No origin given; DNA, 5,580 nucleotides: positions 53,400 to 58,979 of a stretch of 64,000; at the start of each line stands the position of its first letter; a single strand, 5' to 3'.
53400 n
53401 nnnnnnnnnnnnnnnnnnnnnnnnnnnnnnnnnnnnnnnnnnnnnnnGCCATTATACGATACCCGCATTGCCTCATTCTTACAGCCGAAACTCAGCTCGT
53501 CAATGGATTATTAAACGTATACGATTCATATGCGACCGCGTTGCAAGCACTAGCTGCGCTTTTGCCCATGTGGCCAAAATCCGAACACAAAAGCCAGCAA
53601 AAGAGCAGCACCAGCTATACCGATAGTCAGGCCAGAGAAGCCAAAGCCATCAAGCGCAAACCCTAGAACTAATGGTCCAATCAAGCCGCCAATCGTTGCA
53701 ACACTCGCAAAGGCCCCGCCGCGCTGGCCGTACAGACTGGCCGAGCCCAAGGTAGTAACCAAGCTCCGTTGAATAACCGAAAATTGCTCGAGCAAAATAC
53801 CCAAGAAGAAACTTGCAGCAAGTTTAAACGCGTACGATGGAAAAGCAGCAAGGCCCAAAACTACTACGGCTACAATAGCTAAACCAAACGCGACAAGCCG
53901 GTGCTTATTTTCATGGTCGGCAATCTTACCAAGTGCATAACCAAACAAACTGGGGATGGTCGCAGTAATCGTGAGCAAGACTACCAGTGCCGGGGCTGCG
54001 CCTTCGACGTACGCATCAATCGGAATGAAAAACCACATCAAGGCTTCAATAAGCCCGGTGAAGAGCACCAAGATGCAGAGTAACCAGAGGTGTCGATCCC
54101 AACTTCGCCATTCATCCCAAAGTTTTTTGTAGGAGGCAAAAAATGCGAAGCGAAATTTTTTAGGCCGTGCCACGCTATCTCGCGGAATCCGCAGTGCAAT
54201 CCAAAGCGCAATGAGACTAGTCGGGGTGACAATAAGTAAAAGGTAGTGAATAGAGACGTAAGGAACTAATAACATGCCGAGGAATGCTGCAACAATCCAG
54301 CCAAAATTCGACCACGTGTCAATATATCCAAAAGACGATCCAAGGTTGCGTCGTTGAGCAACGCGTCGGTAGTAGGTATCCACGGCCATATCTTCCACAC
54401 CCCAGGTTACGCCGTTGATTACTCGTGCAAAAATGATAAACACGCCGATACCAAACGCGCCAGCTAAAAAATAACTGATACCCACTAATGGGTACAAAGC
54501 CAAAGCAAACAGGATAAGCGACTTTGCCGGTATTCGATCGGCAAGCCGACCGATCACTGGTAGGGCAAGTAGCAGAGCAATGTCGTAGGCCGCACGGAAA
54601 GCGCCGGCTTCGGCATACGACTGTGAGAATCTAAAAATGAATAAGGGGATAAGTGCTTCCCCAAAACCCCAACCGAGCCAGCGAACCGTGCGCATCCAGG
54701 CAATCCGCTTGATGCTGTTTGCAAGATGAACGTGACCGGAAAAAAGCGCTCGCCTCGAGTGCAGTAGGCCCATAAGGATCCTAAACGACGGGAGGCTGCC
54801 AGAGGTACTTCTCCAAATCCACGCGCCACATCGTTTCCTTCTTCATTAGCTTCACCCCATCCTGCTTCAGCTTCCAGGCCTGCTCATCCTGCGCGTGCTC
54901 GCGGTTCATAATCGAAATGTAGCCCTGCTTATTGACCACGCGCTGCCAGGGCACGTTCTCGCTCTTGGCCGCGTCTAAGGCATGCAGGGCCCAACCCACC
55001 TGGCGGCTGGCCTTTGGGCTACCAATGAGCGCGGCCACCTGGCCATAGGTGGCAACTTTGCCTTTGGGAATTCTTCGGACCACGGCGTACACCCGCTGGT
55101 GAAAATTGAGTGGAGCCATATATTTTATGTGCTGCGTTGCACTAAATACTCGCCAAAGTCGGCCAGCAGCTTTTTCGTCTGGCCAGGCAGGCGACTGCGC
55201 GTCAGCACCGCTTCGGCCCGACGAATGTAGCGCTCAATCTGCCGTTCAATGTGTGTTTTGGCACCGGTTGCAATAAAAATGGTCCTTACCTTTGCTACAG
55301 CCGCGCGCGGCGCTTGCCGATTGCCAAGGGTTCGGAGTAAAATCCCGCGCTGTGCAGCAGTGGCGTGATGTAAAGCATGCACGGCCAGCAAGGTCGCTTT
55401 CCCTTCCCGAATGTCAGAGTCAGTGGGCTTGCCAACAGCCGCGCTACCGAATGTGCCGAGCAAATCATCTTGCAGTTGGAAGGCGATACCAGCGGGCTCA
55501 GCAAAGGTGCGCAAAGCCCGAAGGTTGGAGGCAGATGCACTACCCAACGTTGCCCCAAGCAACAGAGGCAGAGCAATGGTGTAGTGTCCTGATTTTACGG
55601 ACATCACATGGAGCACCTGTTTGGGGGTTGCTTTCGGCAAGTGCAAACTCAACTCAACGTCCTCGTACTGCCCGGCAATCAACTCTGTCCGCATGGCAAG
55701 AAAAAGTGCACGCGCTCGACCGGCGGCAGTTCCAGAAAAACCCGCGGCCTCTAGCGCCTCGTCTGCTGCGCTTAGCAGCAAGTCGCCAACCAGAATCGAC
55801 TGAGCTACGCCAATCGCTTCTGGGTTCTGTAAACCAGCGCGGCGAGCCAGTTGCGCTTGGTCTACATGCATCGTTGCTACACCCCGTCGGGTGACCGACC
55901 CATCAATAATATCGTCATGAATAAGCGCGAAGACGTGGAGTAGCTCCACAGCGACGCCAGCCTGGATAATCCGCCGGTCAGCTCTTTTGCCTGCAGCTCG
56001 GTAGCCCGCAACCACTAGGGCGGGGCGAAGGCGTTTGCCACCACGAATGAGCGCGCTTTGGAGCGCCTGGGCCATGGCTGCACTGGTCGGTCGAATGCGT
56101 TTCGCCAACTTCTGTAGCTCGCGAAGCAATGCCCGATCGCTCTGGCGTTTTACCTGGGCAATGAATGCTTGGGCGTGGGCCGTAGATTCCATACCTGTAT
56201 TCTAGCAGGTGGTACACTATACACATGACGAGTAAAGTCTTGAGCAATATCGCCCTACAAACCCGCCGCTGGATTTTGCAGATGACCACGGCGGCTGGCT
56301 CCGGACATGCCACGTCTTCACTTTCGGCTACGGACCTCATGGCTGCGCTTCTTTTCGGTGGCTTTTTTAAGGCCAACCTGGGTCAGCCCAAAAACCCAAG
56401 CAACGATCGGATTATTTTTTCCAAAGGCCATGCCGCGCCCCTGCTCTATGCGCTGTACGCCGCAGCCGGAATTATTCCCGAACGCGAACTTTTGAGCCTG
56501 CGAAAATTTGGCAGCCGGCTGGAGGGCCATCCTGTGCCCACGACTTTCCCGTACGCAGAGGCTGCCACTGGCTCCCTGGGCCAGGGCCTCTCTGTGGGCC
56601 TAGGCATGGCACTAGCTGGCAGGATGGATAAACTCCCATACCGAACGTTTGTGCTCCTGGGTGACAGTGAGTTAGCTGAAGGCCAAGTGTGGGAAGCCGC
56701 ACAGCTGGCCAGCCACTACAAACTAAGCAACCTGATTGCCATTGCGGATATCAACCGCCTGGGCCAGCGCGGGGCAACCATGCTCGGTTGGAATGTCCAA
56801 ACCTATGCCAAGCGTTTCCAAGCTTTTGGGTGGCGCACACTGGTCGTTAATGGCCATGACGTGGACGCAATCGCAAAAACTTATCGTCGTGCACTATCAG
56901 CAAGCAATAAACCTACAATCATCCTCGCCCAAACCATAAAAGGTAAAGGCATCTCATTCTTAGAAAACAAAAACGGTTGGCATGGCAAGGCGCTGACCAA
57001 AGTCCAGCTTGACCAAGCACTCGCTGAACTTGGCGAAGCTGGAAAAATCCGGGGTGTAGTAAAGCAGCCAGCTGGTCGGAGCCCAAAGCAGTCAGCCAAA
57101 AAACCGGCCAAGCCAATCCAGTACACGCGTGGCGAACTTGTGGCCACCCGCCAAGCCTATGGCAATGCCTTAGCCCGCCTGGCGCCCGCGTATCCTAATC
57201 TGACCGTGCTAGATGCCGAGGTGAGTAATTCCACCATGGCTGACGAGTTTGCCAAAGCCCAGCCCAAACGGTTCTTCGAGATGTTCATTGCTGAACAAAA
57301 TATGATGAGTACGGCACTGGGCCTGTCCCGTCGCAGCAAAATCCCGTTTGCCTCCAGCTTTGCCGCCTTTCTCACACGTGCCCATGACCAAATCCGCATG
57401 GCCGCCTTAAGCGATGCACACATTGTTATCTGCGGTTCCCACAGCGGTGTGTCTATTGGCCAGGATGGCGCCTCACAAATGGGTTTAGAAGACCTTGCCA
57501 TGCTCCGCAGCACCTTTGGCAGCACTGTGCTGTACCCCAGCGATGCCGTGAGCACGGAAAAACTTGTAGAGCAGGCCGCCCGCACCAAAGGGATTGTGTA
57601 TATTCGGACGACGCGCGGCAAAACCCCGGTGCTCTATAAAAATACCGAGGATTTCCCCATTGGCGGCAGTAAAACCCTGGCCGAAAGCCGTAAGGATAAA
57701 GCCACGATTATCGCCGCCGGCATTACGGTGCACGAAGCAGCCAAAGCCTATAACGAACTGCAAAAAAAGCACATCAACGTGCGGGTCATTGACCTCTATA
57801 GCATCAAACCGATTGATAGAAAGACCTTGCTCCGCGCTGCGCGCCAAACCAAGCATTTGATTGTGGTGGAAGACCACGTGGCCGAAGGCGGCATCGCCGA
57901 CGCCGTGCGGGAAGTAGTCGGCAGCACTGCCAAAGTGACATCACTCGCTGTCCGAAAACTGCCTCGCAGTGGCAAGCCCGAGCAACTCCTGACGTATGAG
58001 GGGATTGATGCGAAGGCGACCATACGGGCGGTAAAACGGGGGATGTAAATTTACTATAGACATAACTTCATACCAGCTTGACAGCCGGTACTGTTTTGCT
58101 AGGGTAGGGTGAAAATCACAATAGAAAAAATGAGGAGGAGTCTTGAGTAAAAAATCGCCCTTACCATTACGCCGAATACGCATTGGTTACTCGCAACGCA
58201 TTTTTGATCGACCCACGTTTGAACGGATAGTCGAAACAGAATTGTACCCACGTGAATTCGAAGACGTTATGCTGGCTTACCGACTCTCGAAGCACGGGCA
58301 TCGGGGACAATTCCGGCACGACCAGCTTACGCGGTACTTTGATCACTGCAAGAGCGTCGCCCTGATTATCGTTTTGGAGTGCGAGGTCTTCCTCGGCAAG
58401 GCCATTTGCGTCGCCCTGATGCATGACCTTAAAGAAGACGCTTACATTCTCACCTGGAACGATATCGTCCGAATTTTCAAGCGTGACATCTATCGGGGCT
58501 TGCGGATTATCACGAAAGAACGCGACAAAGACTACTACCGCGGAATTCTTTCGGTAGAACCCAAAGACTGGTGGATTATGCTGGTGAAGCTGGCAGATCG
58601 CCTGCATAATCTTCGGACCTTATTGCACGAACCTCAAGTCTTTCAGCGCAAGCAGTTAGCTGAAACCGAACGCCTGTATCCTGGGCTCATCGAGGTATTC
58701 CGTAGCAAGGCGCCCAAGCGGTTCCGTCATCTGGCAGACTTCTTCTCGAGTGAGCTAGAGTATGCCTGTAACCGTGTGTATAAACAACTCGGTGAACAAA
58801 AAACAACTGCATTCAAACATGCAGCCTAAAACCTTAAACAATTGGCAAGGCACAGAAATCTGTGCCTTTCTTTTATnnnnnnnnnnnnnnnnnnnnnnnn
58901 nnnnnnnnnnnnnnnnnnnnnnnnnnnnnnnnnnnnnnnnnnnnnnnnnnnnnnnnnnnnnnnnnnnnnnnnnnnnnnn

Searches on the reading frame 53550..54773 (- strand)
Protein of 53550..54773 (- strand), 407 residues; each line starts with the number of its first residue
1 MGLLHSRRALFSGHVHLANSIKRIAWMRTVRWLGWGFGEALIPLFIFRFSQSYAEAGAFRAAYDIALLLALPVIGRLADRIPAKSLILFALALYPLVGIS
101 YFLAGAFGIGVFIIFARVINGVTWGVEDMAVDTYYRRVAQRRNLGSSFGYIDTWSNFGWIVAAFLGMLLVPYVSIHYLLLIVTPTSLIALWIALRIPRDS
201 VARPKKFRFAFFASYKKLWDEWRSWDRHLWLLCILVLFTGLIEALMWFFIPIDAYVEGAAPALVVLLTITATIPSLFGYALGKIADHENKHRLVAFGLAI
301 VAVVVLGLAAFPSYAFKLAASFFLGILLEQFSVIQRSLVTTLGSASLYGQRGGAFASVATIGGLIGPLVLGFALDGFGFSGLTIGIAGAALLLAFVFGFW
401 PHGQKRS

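Call 44: search_protein_families(library=pfam, proteins=[window:53550-54773:-])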
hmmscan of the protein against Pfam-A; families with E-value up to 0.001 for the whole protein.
window:53550-54773:- (407 aa): 1 family
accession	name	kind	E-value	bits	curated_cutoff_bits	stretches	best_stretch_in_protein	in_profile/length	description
PF07690.21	MFS_1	-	3.9e-25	88.9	33.4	2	34-367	11-347/347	Major Facilitator Superfamily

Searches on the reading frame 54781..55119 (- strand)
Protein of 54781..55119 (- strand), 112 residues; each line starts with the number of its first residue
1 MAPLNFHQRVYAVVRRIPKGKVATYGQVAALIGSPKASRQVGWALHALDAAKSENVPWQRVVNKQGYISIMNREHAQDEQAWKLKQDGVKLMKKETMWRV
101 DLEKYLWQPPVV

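Call 45: search_protein_families(library=pfam, proteins=[window:54781-55119:-])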
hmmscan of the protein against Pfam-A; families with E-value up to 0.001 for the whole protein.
window:54781-55119:- (112 aa): 1 family
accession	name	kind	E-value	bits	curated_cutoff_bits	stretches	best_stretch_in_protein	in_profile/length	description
PF01035.26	DNA_binding_1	-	2.4e-24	85.4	27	1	5-89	1-81/81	6-O-methylguanine DNA methyltransferase, DNA binding domain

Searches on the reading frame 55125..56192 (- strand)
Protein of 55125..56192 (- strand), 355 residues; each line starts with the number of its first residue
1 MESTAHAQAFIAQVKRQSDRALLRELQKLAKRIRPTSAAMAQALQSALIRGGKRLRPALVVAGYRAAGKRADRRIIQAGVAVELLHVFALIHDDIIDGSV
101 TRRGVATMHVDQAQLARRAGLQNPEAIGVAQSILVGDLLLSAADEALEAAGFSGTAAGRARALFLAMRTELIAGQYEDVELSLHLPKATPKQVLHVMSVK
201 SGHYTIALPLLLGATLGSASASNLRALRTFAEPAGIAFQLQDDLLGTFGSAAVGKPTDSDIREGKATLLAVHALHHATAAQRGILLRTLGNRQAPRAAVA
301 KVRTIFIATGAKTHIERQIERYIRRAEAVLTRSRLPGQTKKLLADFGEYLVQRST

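Call 45: search_protein_families(library=pfam, proteins=[window:55125-56192:-])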
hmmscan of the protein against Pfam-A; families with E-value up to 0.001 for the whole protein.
window:55125-56192:- (355 aa): 1 family
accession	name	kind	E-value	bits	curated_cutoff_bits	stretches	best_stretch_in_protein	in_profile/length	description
PF00348.22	polyprenyl_synt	-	4.1e-51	174.1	27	1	40-302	4-247/251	Polyprenyl synthetase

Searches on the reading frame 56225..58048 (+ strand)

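Call 45: search_protein_families(library=pfam, proteins=[window:56225-58048:+])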
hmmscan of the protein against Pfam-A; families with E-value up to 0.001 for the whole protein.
window:56225-58048:+ (607 aa): 6 families
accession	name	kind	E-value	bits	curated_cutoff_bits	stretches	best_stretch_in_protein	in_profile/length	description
PF00456.26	Transketolase_N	-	1.2e-43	149.8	22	1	18-272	14-278/334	Transketolase, thiamine diphosphate binding domain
PF02779.29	Transket_pyr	-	6.4e-42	143.6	27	1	306-467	3-172/174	Transketolase, pyrimidine binding domain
PF02780.25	Transketolase_C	-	2.2e-26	92.6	25.9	1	485-597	4-122/124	Transketolase, C-terminal domain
PF00676.26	E1_dh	-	1.1e-09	38.1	22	1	116-233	101-220/300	Dehydrogenase E1 component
PF13292.11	DXP_synthase_N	-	2e-09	37.6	21.2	1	2-175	14-170/274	1-deoxy-D-xylulose-5-phosphate synthase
PF22613.1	Transketolase_C_1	-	6.9e-05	23.5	27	1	486-552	6-58/113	Transketolase-like TK C-terminal domain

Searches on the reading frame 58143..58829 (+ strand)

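Call 45: search_protein_families(library=pfam, proteins=[window:58143-58829:+])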
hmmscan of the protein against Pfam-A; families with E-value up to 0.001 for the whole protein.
window:58143-58829:+ (228 aa): 1 family
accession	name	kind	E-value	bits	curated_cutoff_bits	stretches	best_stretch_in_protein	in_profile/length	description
PF13328.12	HD_4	-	4.6e-10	39.9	27.2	1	45-179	1-146/156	HD domain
